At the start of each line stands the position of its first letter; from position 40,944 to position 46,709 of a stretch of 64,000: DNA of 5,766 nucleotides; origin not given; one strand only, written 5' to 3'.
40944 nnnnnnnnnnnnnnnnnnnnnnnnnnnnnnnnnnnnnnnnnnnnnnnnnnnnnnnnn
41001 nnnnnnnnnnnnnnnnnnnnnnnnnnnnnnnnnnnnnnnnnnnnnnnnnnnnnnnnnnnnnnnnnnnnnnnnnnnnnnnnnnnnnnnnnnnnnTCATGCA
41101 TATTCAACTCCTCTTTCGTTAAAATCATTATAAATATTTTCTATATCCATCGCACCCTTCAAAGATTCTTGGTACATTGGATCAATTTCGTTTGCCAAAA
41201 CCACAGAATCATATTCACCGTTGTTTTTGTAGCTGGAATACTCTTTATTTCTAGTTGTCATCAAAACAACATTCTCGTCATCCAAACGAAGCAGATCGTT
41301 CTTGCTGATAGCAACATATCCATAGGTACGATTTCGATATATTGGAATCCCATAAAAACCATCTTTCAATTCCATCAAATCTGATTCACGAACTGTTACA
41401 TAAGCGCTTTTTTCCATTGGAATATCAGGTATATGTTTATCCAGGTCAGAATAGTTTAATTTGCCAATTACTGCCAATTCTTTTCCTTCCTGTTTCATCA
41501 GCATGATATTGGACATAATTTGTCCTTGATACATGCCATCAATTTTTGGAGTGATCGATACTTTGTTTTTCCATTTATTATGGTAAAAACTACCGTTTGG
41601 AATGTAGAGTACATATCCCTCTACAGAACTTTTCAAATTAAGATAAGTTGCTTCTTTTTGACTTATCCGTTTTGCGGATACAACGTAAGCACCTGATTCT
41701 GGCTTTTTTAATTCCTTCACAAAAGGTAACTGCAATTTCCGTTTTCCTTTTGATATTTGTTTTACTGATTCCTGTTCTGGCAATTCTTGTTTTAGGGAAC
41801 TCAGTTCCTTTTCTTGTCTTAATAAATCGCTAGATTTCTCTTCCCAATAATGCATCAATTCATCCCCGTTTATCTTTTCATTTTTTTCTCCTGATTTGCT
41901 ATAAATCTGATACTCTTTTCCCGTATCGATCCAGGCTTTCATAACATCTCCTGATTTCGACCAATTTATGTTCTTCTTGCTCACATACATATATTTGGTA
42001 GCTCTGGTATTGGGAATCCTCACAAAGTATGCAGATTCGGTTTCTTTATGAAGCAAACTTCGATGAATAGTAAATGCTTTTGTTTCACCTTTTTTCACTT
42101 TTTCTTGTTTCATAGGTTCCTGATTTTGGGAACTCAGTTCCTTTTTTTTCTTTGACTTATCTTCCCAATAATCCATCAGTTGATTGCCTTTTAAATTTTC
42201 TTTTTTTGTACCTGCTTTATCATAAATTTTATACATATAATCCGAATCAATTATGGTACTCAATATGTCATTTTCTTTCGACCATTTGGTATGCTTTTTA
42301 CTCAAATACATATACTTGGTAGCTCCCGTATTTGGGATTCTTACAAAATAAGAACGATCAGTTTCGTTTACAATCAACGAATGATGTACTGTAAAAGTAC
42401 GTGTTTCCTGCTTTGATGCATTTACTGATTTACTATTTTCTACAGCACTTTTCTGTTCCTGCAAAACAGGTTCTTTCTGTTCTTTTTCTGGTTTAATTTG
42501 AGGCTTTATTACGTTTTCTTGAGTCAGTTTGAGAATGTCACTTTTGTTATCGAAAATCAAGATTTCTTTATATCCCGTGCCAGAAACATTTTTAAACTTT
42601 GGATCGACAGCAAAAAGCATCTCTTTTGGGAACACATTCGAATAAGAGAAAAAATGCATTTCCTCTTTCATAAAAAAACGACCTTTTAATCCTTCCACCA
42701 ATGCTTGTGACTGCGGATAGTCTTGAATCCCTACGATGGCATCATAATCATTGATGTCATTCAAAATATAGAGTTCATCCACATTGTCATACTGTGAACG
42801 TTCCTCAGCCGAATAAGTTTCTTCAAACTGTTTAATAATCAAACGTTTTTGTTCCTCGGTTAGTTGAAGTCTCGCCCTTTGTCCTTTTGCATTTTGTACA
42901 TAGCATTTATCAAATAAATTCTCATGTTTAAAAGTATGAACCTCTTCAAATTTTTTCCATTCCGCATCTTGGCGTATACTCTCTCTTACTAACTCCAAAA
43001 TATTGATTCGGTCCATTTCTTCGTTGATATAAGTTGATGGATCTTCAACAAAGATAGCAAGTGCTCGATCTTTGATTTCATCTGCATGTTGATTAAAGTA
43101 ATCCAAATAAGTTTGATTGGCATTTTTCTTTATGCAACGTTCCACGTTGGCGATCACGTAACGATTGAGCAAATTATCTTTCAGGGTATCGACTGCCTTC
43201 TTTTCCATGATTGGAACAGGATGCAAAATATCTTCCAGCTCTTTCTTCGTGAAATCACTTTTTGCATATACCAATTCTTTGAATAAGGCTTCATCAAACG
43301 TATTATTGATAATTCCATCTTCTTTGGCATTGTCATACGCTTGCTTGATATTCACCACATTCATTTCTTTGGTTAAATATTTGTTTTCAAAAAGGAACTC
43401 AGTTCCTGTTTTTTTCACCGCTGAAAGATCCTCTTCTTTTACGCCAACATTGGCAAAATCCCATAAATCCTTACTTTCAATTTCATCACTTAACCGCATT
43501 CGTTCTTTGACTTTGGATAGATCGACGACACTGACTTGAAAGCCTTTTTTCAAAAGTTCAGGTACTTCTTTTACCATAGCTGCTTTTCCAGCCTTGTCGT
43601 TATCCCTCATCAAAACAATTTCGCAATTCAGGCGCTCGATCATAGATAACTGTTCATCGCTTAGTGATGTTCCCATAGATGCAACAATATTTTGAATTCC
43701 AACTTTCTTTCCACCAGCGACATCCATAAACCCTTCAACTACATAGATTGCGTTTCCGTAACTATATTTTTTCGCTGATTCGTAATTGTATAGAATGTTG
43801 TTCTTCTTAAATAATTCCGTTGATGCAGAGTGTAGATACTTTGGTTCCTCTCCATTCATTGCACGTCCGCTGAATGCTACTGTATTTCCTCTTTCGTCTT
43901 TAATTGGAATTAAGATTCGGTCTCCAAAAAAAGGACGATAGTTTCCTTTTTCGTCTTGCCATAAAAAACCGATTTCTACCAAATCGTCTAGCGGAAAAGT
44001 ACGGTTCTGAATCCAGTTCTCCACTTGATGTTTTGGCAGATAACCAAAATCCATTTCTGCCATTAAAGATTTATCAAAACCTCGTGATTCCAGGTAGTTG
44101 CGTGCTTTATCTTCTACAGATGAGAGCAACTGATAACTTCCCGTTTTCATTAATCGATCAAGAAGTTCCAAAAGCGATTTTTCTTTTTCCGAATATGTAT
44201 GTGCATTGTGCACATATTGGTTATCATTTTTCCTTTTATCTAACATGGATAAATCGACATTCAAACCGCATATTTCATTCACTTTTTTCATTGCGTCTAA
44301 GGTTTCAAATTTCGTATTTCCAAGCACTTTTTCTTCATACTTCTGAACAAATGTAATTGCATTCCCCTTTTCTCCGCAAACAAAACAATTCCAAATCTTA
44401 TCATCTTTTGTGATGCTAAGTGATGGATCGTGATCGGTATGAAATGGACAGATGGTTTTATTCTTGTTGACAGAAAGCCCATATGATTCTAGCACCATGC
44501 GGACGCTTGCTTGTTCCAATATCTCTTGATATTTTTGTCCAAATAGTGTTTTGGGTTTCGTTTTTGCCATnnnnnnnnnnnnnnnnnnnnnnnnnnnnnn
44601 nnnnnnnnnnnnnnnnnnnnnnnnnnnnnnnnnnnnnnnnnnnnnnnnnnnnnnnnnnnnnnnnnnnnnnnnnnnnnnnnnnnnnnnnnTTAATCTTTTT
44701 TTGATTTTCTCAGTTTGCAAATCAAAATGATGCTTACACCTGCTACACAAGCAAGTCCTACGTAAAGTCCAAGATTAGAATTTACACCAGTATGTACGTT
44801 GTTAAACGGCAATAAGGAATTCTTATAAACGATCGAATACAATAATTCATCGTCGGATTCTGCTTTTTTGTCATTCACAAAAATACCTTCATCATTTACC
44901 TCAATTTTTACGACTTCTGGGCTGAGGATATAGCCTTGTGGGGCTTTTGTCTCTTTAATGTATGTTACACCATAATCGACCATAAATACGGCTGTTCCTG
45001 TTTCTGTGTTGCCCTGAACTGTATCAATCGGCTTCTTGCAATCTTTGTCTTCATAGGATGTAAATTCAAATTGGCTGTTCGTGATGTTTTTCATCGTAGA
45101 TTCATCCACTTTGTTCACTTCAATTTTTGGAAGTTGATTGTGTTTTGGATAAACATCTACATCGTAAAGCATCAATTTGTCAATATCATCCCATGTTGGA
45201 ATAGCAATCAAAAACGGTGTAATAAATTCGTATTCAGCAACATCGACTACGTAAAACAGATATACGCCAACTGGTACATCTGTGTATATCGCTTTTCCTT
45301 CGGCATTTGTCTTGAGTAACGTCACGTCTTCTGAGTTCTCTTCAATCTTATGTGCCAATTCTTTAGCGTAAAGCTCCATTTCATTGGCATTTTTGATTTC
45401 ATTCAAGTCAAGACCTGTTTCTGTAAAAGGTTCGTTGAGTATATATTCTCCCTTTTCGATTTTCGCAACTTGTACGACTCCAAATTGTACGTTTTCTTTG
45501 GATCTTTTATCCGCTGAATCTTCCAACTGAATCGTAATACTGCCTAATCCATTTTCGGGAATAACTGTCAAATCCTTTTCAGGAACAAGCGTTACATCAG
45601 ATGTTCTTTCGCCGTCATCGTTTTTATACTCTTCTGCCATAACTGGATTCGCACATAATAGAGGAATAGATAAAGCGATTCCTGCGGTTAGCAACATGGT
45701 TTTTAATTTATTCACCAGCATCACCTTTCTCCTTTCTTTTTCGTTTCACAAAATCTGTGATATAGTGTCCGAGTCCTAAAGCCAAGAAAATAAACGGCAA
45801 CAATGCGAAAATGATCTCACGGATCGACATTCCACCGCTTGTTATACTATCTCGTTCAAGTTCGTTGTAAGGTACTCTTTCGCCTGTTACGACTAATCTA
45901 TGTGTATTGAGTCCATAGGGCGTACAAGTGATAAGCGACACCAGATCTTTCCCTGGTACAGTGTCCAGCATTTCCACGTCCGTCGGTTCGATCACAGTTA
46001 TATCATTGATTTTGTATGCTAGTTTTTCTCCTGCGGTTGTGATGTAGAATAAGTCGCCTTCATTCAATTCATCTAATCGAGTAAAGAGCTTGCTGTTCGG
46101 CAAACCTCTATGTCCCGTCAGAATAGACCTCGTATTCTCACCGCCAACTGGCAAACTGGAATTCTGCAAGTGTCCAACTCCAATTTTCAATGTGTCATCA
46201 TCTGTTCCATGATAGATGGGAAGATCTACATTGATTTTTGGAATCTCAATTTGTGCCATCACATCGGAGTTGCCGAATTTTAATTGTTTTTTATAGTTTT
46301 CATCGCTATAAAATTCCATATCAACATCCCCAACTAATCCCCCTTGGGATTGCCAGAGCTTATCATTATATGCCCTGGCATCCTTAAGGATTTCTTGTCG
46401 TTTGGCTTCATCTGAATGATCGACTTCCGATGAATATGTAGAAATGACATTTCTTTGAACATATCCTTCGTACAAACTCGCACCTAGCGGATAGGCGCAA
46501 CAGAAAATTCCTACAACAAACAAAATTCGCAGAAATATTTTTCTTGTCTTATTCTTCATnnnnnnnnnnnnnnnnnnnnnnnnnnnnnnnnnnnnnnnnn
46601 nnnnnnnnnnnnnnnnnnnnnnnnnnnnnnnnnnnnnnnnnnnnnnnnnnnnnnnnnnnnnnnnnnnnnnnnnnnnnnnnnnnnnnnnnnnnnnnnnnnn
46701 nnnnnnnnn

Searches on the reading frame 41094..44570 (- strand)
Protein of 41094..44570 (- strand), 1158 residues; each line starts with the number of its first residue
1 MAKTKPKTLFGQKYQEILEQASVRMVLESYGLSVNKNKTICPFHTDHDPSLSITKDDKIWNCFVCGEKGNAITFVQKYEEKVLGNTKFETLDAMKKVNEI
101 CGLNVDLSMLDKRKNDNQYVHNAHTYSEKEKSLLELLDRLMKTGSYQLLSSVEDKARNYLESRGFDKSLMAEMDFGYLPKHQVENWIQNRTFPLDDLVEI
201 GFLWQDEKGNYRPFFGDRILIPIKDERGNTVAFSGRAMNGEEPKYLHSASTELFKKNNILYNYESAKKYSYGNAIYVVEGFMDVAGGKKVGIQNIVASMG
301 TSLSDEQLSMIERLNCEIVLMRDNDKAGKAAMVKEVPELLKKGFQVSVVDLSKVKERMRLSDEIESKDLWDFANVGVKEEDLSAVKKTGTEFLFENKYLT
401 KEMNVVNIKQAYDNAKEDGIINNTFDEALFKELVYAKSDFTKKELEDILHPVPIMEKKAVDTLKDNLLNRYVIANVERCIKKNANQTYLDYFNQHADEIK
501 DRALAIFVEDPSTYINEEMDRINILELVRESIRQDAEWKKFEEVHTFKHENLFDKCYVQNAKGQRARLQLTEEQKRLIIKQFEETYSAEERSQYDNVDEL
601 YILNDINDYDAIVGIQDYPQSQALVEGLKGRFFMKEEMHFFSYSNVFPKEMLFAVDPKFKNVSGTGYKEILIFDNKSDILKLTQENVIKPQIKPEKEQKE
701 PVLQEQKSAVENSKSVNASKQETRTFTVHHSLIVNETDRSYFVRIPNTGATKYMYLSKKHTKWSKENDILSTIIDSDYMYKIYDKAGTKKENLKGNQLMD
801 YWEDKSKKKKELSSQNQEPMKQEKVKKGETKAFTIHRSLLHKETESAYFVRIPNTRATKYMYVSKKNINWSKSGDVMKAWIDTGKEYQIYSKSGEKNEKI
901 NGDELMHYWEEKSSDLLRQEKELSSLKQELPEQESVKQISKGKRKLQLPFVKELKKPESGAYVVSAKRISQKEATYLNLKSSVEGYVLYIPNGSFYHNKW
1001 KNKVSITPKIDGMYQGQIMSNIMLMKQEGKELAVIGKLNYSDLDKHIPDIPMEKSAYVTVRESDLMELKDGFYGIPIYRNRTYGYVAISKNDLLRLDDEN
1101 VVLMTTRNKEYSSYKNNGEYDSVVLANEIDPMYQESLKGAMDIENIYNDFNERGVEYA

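Call 8: search_protein_families(library=pfam, proteins=[window:41094-44570:-], max_evalue=0.001)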
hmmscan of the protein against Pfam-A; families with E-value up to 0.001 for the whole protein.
window:41094-44570:- (1158 aa): 5 families
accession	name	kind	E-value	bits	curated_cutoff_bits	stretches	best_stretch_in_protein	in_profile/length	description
PF08275.17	DNAG_N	-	6.5e-31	107.5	26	1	147-267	5-128/128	DNA primase catalytic core, N-terminal domain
PF13155.12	Toprim_2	-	4.8e-14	52.9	22.1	1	276-355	1-82/88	Toprim-like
PF13662.12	Toprim_4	-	7.4e-14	52.2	25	1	274-349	2-84/85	Toprim domain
PF01807.25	Zn_ribbon_DnaG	-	1.5e-13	50.8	24.9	1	16-81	8-76/98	CHC2 zinc finger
PF01751.28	Toprim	-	1.3e-08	35.3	23.1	1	275-348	2-93/96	Toprim domain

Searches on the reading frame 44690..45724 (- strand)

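Call 61: search_protein_families(library=pfam, proteins=[window:44690-45724:-], max_evalue=0.001)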
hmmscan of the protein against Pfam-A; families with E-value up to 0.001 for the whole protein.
window:44690-45724:- (344 aa): 1 family
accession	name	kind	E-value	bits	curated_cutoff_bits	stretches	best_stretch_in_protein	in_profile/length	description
PF17802.7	SpaA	-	2.5e-14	53.6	23.1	1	200-280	2-80/91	Prealbumin-like fold domain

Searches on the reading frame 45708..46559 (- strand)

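Call 61: search_protein_families(library=pfam, proteins=[window:45708-46559:-], max_evalue=0.001)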
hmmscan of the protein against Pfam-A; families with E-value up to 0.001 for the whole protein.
window:45708-46559:- (283 aa): 1 family
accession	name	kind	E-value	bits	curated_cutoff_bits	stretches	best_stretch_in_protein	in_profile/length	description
PF04203.18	Sortase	-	1.2e-29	103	26.6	1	104-229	1-125/125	Sortase domain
